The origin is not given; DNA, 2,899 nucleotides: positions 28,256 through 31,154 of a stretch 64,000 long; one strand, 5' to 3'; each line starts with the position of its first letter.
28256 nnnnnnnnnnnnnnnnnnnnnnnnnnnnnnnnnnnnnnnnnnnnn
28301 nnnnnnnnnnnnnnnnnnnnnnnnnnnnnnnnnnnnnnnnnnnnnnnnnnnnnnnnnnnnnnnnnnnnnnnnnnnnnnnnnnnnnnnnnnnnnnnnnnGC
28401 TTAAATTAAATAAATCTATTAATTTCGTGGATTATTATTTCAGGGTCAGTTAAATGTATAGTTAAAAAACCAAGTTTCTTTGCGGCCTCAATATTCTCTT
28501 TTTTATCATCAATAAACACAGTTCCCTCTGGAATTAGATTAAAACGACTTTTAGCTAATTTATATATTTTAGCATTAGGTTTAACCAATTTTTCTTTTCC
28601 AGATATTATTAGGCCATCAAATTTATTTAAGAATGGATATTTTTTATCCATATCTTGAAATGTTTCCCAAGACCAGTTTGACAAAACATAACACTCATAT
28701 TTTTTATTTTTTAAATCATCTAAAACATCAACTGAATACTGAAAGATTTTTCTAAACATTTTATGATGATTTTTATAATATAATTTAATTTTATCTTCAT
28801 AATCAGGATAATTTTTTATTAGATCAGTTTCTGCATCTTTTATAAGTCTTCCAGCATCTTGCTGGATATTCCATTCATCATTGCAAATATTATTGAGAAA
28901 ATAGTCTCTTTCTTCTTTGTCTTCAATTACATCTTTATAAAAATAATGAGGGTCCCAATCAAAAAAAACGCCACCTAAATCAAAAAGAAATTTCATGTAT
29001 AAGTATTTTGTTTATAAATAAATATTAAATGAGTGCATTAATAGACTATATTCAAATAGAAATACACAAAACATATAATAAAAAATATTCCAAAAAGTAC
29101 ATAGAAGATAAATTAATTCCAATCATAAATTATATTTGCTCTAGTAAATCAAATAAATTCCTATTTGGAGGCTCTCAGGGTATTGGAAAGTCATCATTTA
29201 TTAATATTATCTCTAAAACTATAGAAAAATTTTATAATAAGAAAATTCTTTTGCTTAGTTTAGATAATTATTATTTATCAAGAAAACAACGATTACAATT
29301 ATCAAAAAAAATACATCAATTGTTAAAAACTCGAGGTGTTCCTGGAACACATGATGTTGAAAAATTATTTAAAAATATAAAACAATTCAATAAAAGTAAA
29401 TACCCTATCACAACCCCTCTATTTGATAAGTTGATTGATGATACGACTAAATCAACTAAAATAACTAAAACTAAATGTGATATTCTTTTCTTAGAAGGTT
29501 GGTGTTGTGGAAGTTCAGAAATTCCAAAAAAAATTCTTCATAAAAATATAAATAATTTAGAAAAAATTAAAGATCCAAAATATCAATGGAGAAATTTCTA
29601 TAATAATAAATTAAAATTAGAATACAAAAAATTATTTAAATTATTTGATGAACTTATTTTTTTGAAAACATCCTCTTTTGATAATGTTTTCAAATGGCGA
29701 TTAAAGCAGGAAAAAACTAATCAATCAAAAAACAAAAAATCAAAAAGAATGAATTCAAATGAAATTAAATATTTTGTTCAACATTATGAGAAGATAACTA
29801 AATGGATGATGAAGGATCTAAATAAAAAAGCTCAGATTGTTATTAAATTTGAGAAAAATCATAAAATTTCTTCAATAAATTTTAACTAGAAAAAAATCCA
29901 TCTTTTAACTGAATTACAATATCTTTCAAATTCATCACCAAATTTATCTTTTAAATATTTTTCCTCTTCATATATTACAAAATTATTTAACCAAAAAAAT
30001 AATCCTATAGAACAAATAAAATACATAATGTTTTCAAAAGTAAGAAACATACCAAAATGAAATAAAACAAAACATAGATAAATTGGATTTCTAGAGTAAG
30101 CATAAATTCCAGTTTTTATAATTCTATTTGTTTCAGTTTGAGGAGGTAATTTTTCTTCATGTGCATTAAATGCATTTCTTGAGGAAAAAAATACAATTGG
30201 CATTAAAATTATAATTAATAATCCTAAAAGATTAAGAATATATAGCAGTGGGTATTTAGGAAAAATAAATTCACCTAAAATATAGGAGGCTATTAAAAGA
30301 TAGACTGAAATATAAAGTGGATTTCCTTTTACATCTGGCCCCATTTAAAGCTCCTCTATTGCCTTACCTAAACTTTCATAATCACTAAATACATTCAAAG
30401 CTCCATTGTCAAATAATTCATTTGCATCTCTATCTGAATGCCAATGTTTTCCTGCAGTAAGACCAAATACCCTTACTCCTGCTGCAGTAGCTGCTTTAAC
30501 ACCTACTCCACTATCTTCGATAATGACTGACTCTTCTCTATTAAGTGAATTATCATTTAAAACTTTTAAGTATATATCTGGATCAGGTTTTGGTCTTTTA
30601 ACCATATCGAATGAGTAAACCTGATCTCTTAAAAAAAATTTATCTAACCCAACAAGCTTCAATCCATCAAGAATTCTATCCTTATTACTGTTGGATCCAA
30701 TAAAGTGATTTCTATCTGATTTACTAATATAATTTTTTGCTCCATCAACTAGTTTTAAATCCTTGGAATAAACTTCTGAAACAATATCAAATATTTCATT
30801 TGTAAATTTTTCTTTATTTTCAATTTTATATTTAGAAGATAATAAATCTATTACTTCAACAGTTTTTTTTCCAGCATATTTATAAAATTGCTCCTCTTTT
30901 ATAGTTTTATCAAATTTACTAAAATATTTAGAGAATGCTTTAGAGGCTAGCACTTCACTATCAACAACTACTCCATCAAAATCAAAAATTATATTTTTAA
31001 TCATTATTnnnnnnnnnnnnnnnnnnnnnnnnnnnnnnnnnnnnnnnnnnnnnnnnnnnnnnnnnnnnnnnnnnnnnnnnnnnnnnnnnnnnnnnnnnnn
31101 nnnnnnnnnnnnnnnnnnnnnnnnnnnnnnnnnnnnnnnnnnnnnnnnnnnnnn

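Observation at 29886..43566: Thirteen-gene same-strand amino-sugar operon mixing hydrolytic/deaminating and oxidative enzymes, without a GlcNAc kinase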

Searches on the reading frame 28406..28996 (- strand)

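Call 5: search_protein_families(library=pfam, proteins=[window:28406-28996:-])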
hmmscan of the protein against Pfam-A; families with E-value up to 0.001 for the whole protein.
window:28406-28996:- (196 aa): 2 families
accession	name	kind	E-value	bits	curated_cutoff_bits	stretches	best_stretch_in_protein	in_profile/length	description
PF13419.12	HAD_2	-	1e-14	55.5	23.8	1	65-180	61-176/178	Haloacid dehalogenase-like hydrolase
PF00702.32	Hydrolase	-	1.5e-10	42.3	26.4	1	4-176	5-191/191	haloacid dehalogenase-like hydrolase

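Call 7: search_protein_families(library=ncbifam, proteins=[window:28406-28996:-], max_evalue=0.00001)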
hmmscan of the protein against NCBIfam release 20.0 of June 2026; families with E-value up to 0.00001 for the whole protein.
window:28406-28996:- (196 aa): 10 families
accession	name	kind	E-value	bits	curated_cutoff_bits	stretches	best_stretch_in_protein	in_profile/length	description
TIGR02247.1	HAD-1A3-hyp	subfamily_domain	1e-19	71.2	125.4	1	82-195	93-208/211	epoxide hydrolase N-terminal domain-like phosphatase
NF006991.0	PRK09456.1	equivalog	4.4e-13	49.4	295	1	77-189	78-191/199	glucose-1-phosphatase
TIGR01509.1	HAD-SF-IA-v3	subfamily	7.9e-13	48.8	29.4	1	117-181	91-153/154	HAD-IA family hydrolase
TIGR02253.1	CTE7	subfamily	3.7e-10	39.9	169.75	1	66-183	78-195/221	TIGR02253 family HAD-type hydrolase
TIGR02252.1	DREG-2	subfamily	8e-10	38.8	155.2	1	72-177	94-199/203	HAD hydrolase, REG-2-like, family IA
TIGR01428.1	HAD_type_II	equivalog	8.5e-10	39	125.4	1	83-181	91-189/197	haloacid dehalogenase type II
TIGR01993.1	Pyr-5-nucltdase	equivalog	1.9e-08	34.4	142.9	1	94-180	92-181/183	pyrimidine 5'-nucleotidase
TIGR02254.1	YjjG_YfnB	equivalog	2.1e-07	30.7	159.9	1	58-182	70-196/223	YjjG family noncanonical pyrimidine nucleotidase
NF009695.0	PRK13222.1-2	equivalog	3.2e-07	30.1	225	1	69-183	80-194/226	phosphoglycolate phosphatase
TIGR01662.1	HAD-SF-IIIA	subfamily_domain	3.7e-06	27.1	44.6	1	74-183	17-139/141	HAD-IIIA family hydrolase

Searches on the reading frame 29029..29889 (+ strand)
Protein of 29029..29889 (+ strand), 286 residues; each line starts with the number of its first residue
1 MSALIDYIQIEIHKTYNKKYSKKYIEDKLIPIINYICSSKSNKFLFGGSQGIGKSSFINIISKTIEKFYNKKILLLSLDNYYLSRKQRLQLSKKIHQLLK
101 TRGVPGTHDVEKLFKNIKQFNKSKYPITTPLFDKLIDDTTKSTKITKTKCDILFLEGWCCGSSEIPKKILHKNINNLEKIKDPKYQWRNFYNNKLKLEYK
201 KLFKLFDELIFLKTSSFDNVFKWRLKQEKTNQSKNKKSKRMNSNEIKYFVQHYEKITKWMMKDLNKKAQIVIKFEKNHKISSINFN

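Call 5: search_protein_families(library=pfam, proteins=[window:29029-29889:+])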
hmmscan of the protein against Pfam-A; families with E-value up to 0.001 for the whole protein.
window:29029-29889:+ (286 aa): 0 families

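Call 7: search_protein_families(library=ncbifam, proteins=[window:29029-29889:+], max_evalue=0.00001)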
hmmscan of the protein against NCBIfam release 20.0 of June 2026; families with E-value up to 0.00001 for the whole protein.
window:29029-29889:+ (286 aa): 3 families
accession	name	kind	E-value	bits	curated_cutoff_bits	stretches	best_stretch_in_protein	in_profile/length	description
NF006746.0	PRK09270.1-5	subfamily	1.3e-07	30.7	250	1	43-157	21-131/210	nucleoside/nucleotide kinase family protein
TIGR00554.2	panK_bact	equivalog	4.3e-07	29.5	235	1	47-250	88-284/310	type I pantothenate kinase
NF004018.0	PRK05480.1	equivalog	5.2e-06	26.1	180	0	47-158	12-114/210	uridine kinase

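Call 56: search_solved_structures(query=window:29029-29889:+, max_evalue=0.01, show_alignments=1)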
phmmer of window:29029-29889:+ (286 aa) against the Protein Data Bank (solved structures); distinct sequences matched with E-value up to 0.01: 6.
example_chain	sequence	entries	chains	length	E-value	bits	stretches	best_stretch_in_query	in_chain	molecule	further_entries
1odf_A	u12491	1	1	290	1.7e-17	67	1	37-264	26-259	HYPOTHETICAL 33.3 KDA PROTEIN IN ADE3-SER2 INTERGENIC REGION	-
6ckg_A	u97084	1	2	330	2.2e-13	53.5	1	48-166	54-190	D-glycerate 3-kinase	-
7xpc_A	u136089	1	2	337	3.8e-08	36.3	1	46-258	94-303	D-glycerate-3-kinase (GLYK)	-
1sq5_A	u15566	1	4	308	4.9e-05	26.1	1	46-158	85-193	Pantothenate kinase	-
1esm_A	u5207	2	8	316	5.2e-05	26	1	46-158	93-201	PANTOTHENATE KINASE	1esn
4f7w_A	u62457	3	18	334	0.00065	22.4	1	46-158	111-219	Pantothenate kinase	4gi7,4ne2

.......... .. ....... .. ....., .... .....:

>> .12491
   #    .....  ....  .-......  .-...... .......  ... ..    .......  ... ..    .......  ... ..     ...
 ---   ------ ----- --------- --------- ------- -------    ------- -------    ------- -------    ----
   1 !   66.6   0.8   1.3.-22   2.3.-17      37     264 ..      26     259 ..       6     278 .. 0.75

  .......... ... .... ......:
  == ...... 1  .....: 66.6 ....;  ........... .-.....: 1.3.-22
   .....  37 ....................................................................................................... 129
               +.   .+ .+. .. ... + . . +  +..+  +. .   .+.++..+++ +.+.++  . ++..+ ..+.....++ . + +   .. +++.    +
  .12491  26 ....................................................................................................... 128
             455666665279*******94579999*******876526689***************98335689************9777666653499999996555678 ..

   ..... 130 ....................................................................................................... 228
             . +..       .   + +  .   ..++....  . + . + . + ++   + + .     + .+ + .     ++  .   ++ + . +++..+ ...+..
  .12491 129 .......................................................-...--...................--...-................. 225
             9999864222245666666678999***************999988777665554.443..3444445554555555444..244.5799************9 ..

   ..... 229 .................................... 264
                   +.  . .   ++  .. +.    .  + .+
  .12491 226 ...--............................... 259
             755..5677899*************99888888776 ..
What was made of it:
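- A D-glycerate 3-kinase-family gene abuts the 3' end (call 56), which would suit a non-phosphorylative sugar-acid route.
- Tried and rejected: It belongs to the D-glycerate 3-kinase family (1odf, 6ckg, 7xpc; call 56).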

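Call 57: search_protein_families(library=phrogs, proteins=[window:29029-29889:+], max_evalue=0.01)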
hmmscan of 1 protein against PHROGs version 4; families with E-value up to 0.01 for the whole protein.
window:29029-29889:+ (286 aa): 0 families
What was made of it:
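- Tried and rejected: PHROGs scan of that kinase: empty, and in hindsight a wasted call (call 57).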

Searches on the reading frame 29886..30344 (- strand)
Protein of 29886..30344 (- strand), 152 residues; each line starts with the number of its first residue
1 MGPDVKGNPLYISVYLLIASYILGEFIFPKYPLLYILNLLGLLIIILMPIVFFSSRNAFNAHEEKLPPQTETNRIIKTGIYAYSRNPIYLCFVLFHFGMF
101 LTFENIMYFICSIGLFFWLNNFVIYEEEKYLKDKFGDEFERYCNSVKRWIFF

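Call 5: search_protein_families(library=pfam, proteins=[window:29886-30344:-])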
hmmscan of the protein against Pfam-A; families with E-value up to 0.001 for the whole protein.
window:29886-30344:- (152 aa): 3 families
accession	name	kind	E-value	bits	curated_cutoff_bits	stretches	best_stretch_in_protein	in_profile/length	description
PF04191.18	PEMT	-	9.2e-13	49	25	1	39-137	4-104/105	Phospholipid methyltransferase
PF04140.19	ICMT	-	3.6e-06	27.8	24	1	68-132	29-94/95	Isoprenylcysteine carboxyl methyltransferase (ICMT) family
PF06966.17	DUF1295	-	0.00073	19.5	20.4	1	34-106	117-186/235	Protein of unknown function (DUF1295)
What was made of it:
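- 29886..30344 (-): PEMT/ICMT-family membrane methyltransferase. PF04191 9.2e-13 (call 5).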

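Call 7: search_protein_families(library=ncbifam, proteins=[window:29886-30344:-], max_evalue=0.00001)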
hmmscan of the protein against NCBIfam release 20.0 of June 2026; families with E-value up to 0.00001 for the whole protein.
window:29886-30344:- (152 aa): 2 families
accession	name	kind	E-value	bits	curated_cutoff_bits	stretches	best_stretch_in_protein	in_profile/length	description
NF040696.1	isopcys_mtase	equivalog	9.3e-13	48.5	160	1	21-150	57-187/190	protein-S-isoprenylcysteine O-methyltransferase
TIGR04571.1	LmtA_Leptospira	exception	6.6e-09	35.9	325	1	75-149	88-162/252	lipid A Kdo2 1-phosphate O-methyltransferase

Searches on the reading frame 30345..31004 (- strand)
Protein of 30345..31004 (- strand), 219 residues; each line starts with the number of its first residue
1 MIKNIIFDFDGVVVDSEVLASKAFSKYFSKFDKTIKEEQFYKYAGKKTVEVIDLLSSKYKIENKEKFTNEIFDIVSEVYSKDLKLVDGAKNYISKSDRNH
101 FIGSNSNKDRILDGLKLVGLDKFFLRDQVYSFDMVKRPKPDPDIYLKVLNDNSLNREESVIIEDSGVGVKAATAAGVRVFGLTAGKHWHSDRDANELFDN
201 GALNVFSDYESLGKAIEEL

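Call 5: search_protein_families(library=pfam, proteins=[window:30345-31004:-])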
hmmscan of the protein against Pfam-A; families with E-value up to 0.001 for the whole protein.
window:30345-31004:- (219 aa): 3 families
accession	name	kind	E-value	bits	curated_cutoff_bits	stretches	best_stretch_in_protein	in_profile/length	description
PF13419.12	HAD_2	-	3.4e-28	99.4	23.8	1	5-181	1-177/178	Haloacid dehalogenase-like hydrolase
PF00702.32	Hydrolase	-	4.4e-16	60.3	26.4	1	2-176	1-191/191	haloacid dehalogenase-like hydrolase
PF13242.12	Hydrolase_like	-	0.0006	20.1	22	1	138-193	3-59/75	HAD-hyrolase-like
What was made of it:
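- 30345..31004 (-): HAD-IA sugar-phosphatase-like hydrolase. HAD_2 3.4e-28 (call 5).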

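Call 7: search_protein_families(library=ncbifam, proteins=[window:30345-31004:-], max_evalue=0.00001)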
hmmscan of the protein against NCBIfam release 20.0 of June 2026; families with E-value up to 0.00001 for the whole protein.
window:30345-31004:- (219 aa): 21 families
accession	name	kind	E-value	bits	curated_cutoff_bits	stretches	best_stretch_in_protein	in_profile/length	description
NF007854.0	PRK10563.1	equivalog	2.6e-29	102.5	211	1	2-188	4-191/221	6-phosphogluconate phosphatase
TIGR02009.1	PGMB-YQAB-SF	subfamily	2.8e-23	83.1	153.35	1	2-180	1-184/186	beta-phosphoglucomutase family hydrolase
NF053653.1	InDiPhoBT2121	equivalog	4.4e-22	78.7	245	1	3-214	2-213/216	inorganic diphosphatase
TIGR01990.1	bPGM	equivalog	4.7e-16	59.3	189.4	1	2-182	1-186/187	beta-phosphoglucomutase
NF008087.0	PRK10826.1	equivalog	3.6e-15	56.2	191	1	2-181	7-190/222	hexitol phosphatase HxpB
TIGR01509.1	HAD-SF-IA-v3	subfamily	8.8e-15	55.2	29.4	1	49-181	29-153/154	HAD-IA family hydrolase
NF009804.0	PRK13288.1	equivalog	1e-14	54.5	218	1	1-181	2-180/215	pyrophosphatase PpaX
NF008000.0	PRK10725.1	equivalog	5.3e-14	52.8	215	1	4-179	7-182/188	fructose-1-phosphate/6-phosphogluconate phosphatase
TIGR01454.1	AHBA_synth_RP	hypoth_equivalog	2.2e-12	47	246.65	1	5-186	1-178/205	AHBA synthesis associated protein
NF009695.0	PRK13222.1-2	equivalog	2.5e-11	43.5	225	1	2-185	6-196/226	phosphoglycolate phosphatase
NF008610.0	PRK11587.1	equivalog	9.1e-11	41.5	282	1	133-186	132-185/219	sugar phosphatase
TIGR01422.2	phosphonatase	equivalog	5.1e-09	35.8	220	1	2-185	1-202/251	phosphonoacetaldehyde hydrolase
TIGR01428.1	HAD_type_II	equivalog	7e-09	36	125.4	1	41-179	53-187/197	haloacid dehalogenase type II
TIGR01449.2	PGP_bact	equivalog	1.8e-08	34.2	180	1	5-195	1-197/213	phosphoglycolate phosphatase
NF009698.0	PRK13223.1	equivalog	1.5e-07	30.9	466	1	3-187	14-205/272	phosphoglycolate phosphatase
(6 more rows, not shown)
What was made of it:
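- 30345..31004 (-): Best NCBIfam hit is 6-phosphogluconate phosphatase, 102.5 bits, below the 211 cut-off (call 7).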
